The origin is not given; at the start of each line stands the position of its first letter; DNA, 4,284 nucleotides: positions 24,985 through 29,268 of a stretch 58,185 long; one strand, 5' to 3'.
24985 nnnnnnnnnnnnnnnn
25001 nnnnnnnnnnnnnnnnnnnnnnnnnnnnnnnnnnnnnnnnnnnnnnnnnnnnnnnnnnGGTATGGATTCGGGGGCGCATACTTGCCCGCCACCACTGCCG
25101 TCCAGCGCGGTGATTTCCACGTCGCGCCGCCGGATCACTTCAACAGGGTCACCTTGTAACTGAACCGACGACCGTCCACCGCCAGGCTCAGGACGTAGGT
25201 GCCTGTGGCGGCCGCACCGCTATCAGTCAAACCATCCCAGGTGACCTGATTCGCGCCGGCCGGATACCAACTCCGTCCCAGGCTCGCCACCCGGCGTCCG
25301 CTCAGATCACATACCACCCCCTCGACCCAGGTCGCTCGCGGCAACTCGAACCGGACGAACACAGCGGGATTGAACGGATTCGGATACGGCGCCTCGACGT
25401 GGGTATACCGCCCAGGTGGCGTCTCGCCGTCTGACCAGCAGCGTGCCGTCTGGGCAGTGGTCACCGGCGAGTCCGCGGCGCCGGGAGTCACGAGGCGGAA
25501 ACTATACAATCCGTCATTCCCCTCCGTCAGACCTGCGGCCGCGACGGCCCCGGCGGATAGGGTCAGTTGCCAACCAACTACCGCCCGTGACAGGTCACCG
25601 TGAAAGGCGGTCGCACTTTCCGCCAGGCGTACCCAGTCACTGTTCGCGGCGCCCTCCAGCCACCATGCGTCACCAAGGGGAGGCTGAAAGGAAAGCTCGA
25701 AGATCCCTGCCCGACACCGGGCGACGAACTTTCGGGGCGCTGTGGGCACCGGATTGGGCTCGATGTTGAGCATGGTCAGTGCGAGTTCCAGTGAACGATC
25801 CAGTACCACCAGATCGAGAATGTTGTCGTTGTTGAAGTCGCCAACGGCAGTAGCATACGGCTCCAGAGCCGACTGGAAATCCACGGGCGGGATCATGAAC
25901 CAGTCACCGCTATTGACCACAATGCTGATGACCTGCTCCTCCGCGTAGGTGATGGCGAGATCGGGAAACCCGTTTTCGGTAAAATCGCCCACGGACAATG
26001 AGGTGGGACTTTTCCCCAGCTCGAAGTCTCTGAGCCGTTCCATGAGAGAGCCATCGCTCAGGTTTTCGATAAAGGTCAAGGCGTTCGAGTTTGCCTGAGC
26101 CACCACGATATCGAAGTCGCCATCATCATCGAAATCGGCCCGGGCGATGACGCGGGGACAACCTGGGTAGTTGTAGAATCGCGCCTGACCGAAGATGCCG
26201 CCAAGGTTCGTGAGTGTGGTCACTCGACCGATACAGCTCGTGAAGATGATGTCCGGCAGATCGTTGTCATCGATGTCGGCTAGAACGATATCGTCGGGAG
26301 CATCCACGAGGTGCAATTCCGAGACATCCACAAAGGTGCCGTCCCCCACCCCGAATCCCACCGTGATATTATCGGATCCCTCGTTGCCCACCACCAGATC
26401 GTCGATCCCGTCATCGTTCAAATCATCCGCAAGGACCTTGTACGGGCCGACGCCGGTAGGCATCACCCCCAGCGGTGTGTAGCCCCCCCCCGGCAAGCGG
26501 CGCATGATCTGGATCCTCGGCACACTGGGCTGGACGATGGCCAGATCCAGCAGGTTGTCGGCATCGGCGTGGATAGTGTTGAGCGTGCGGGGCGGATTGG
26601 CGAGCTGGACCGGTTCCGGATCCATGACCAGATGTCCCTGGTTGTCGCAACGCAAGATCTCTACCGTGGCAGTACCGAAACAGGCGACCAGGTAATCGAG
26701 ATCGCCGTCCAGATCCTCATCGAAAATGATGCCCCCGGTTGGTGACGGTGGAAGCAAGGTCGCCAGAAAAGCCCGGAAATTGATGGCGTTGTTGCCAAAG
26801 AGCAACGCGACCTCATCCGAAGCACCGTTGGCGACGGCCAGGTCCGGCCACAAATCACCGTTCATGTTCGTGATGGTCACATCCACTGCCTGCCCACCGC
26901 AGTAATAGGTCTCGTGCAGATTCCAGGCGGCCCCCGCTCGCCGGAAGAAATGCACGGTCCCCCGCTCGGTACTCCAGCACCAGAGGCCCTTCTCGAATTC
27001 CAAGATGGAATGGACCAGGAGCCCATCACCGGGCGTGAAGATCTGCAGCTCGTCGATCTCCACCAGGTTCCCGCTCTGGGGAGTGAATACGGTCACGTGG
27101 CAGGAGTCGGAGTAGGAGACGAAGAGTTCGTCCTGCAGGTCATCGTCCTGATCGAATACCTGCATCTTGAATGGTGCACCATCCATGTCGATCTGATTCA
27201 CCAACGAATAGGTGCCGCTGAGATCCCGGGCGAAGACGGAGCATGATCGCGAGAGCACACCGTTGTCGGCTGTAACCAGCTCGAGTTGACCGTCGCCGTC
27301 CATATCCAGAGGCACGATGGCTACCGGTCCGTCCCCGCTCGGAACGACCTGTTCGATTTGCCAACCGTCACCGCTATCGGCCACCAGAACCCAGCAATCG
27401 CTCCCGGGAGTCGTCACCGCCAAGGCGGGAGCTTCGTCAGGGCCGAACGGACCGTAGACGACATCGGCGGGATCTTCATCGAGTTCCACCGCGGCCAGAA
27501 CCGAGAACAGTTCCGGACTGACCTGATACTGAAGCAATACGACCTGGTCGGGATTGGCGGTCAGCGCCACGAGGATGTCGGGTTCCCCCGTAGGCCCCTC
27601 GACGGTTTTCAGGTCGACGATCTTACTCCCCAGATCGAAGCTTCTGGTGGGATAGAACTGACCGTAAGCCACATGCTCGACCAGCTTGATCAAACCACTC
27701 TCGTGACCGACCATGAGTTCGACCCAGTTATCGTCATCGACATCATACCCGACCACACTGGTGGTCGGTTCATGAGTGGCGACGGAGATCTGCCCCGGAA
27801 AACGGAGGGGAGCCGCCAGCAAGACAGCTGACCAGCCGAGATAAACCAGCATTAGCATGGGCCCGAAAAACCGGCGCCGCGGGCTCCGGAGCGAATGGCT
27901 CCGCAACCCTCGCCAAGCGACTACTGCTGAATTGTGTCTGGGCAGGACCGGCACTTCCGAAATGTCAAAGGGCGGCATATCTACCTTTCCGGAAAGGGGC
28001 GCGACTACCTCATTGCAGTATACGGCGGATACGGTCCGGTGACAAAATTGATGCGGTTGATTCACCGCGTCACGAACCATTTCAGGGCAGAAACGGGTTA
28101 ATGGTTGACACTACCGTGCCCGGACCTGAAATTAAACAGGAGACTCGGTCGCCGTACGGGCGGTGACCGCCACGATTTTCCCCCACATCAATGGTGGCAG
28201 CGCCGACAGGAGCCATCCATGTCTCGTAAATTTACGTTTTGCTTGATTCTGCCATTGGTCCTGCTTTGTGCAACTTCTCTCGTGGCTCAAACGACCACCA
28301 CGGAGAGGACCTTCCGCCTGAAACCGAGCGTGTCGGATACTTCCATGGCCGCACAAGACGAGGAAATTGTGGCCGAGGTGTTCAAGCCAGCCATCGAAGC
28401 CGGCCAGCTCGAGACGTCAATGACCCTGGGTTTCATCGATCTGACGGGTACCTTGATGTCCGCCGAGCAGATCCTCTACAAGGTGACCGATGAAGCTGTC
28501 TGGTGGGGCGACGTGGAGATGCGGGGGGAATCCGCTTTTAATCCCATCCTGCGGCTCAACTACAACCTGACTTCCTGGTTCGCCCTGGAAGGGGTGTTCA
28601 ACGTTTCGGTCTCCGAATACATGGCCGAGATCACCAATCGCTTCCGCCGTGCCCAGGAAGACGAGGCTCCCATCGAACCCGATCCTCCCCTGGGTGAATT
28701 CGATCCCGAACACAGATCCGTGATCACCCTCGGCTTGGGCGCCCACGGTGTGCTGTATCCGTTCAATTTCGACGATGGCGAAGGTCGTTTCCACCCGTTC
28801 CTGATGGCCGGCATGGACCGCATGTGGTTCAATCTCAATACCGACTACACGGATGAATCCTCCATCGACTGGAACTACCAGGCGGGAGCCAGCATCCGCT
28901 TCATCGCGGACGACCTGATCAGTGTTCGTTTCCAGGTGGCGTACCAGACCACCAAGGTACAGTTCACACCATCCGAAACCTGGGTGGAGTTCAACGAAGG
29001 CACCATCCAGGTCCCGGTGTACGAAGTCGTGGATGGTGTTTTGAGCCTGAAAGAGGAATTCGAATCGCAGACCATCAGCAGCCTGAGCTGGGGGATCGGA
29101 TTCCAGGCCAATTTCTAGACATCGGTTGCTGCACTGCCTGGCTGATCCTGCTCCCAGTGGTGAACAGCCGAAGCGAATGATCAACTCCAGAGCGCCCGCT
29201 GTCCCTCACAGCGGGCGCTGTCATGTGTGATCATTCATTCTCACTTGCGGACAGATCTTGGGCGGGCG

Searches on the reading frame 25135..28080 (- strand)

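Call 31: search_protein_families(library=pfam, proteins=[window:25135-28080:-], max_evalue=0.00001)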
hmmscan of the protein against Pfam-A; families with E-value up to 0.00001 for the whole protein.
window:25135-28080:- (981 aa): 2 families
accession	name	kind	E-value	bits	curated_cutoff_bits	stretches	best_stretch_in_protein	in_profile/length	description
PF13517.12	FG-GAP_3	-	1.9e-25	89.6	26.9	2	649-709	1-60/61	FG-GAP-like repeat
PF01839.29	FG-GAP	-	8.2e-08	32.4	22.1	0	692-712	2-22/37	FG-GAP repeat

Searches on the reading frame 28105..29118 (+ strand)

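Call 31: search_protein_families(library=pfam, proteins=[window:28105-29118:+], max_evalue=0.00001)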
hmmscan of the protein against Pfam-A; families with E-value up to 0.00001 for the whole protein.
window:28105-29118:+ (337 aa): 1 family
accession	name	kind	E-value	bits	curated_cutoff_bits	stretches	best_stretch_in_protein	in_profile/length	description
PF13505.12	OMP_b-brl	-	7.8e-06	26.6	28.7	0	149-292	48-158/175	Outer membrane protein beta-barrel domain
